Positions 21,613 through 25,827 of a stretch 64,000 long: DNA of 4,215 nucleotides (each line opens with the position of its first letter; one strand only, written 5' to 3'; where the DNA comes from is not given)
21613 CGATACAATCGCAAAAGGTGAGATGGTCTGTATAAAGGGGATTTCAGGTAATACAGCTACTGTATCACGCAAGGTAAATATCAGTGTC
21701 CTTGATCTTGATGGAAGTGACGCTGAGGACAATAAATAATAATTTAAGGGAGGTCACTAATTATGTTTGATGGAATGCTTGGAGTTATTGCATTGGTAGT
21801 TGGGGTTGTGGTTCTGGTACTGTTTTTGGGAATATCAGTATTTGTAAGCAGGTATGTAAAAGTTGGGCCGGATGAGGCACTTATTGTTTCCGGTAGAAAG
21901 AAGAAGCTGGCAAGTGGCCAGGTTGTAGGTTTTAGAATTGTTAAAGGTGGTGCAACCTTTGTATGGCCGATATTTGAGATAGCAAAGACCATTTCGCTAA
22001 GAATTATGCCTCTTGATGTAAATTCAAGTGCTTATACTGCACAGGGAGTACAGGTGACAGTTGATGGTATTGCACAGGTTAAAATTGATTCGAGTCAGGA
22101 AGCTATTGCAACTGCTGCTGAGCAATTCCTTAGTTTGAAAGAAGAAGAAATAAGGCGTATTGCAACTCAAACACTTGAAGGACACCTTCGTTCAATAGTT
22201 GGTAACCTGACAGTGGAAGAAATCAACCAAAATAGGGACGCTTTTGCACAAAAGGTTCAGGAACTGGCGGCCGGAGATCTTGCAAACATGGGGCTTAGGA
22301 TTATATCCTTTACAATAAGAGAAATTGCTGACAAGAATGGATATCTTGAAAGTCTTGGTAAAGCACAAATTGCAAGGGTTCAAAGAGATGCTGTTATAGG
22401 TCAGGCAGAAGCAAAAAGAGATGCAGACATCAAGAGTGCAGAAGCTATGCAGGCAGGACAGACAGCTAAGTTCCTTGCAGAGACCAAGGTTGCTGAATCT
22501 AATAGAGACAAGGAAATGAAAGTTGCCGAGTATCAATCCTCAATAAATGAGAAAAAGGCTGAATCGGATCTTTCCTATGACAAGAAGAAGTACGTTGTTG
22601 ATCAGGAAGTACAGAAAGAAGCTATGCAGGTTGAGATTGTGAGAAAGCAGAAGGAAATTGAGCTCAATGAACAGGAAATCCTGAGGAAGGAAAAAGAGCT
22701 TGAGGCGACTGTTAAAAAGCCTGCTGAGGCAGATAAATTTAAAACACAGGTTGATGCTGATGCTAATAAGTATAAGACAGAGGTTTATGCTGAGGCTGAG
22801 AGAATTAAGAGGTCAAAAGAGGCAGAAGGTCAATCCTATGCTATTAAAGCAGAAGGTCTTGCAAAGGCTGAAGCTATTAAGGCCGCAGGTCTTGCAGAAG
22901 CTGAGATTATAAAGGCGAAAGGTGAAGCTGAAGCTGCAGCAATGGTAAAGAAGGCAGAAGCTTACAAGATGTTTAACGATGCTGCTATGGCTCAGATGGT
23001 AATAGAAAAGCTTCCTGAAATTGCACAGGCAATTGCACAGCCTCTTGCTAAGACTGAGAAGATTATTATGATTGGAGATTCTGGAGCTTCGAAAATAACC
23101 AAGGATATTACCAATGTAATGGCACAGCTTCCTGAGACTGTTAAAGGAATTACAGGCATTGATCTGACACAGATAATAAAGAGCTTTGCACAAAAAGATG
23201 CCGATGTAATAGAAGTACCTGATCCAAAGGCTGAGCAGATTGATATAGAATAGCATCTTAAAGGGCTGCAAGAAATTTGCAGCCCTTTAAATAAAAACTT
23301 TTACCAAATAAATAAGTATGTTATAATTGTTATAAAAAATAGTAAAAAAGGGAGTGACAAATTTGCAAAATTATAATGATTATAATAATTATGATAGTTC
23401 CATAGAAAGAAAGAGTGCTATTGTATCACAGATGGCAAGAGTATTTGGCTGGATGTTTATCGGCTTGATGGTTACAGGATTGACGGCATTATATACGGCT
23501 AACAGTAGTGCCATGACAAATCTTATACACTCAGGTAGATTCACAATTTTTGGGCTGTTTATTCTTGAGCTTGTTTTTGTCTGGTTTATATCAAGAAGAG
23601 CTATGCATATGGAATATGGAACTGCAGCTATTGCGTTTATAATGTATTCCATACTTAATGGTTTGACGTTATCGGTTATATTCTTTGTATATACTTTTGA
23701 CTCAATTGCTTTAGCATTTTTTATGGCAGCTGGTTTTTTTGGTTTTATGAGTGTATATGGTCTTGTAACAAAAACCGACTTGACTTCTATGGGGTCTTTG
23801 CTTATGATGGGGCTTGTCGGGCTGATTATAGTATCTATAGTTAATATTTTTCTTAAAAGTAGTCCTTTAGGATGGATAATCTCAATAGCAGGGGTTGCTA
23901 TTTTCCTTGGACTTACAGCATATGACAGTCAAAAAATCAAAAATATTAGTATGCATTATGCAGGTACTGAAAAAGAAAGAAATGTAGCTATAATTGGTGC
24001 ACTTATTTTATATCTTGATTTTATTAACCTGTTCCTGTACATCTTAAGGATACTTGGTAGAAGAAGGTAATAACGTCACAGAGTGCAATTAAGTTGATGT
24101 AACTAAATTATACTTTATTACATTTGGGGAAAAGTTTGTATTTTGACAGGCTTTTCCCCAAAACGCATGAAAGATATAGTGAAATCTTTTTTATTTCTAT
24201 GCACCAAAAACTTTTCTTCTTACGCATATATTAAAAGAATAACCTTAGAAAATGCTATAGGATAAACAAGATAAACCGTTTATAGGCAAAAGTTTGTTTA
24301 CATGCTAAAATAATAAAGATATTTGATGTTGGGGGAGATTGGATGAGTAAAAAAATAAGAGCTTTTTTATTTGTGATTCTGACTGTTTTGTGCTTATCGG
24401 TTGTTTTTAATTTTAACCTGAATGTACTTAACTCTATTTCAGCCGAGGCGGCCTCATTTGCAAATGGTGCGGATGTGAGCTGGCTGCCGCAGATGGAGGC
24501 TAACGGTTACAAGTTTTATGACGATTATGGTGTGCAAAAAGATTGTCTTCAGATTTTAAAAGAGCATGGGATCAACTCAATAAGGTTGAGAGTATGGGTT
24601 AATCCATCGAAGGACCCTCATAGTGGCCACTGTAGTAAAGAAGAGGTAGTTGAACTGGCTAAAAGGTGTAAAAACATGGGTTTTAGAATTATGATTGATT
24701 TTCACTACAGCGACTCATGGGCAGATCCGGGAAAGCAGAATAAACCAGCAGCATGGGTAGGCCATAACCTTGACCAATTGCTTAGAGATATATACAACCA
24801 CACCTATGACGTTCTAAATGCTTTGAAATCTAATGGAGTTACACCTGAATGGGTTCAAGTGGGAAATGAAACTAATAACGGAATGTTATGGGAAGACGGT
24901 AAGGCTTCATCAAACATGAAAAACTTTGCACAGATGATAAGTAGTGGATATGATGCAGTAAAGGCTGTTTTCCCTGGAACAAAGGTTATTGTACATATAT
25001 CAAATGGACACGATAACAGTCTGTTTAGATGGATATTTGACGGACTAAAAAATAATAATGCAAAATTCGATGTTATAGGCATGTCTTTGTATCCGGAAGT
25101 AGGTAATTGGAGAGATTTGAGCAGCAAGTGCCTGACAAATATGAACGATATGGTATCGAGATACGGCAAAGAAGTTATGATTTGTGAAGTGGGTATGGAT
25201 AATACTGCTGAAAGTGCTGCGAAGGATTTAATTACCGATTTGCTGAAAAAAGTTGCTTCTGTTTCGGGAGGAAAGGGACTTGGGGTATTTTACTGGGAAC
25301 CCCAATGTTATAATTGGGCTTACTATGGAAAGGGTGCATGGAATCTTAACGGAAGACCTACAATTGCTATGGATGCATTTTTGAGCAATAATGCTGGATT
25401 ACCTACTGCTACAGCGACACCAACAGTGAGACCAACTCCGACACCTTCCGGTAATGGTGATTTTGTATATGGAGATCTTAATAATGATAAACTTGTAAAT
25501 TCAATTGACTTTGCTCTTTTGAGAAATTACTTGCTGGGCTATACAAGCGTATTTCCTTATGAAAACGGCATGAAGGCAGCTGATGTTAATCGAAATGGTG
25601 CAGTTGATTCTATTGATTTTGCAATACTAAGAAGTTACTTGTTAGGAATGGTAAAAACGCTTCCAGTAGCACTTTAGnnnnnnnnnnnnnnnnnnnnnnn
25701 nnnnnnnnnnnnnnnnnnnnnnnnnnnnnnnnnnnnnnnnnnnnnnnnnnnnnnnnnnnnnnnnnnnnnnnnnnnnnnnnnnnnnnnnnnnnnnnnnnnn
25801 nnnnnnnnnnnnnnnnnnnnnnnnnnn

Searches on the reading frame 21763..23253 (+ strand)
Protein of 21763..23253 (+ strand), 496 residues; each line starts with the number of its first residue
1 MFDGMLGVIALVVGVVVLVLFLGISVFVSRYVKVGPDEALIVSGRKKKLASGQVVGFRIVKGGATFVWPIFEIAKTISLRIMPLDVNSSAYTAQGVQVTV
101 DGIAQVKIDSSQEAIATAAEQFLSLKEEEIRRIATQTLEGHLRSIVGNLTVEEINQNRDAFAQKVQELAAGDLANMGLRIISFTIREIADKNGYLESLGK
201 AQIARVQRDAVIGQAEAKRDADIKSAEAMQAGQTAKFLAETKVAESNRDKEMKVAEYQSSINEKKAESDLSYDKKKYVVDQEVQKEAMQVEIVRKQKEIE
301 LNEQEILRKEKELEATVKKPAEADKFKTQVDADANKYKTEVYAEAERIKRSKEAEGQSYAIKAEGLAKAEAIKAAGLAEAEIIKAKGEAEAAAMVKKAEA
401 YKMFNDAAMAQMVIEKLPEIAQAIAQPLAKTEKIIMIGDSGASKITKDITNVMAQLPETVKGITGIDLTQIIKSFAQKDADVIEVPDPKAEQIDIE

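Call 3: search_protein_families(library=pfam, proteins=[window:21763-23253:+], max_evalue=0.01)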
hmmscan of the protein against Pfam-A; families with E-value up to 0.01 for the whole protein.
window:21763-23253:+ (496 aa): 2 families
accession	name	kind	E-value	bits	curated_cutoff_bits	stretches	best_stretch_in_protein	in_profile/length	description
PF01145.31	Band_7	-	2.1e-31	109.8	23.6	1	33-218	2-175/176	SPFH domain / Band 7 family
PF15975.10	Flot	-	1.2e-05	25.8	27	1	367-444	2-81/124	Flotillin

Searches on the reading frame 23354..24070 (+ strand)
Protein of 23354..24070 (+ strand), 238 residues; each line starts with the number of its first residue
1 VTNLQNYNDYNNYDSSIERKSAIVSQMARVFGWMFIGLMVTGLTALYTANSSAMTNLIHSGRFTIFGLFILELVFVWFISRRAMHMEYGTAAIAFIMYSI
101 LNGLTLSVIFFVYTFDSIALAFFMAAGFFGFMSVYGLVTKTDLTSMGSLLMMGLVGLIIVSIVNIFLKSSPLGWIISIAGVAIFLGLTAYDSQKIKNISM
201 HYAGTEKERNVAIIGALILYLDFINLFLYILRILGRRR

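Call 3: search_protein_families(library=pfam, proteins=[window:23354-24070:+], max_evalue=0.01)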
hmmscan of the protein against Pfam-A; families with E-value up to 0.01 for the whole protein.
window:23354-24070:+ (238 aa): 1 family
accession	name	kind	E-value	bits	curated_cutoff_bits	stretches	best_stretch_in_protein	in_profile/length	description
PF01027.25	Bax1-I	-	1.9e-53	181.8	34.1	1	27-234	4-207/207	Inhibitor of apoptosis-promoting Bax1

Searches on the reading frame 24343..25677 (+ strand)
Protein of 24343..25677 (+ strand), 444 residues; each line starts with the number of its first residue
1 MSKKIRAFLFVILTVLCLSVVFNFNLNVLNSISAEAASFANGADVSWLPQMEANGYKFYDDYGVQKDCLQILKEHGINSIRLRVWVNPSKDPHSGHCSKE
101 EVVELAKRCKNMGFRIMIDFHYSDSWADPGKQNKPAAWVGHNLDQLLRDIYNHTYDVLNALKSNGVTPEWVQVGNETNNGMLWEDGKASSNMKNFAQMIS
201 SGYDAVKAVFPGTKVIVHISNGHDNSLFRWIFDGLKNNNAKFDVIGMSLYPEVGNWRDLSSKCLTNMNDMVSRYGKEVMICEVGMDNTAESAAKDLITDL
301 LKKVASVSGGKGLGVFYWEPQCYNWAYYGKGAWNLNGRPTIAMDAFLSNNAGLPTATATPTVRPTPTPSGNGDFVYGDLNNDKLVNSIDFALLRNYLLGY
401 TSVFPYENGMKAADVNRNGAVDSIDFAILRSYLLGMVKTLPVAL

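Call 3: search_protein_families(library=pfam, proteins=[window:24343-25677:+], max_evalue=0.01)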
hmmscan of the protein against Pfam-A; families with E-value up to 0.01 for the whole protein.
window:24343-25677:+ (444 aa): 3 families
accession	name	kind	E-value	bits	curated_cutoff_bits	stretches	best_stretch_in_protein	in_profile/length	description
PF07745.19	Glyco_hydro_53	-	2.7e-102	342.7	24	1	41-326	2-309/340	Glycosyl hydrolase family 53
PF00404.24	Dockerin_1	-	3e-17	63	22.9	1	376-434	1-57/57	Dockerin type I domain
PF00150.24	Cellulase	-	4.9e-06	26.7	23.5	1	49-170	11-139/272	Cellulase (glycosyl hydrolase family 5)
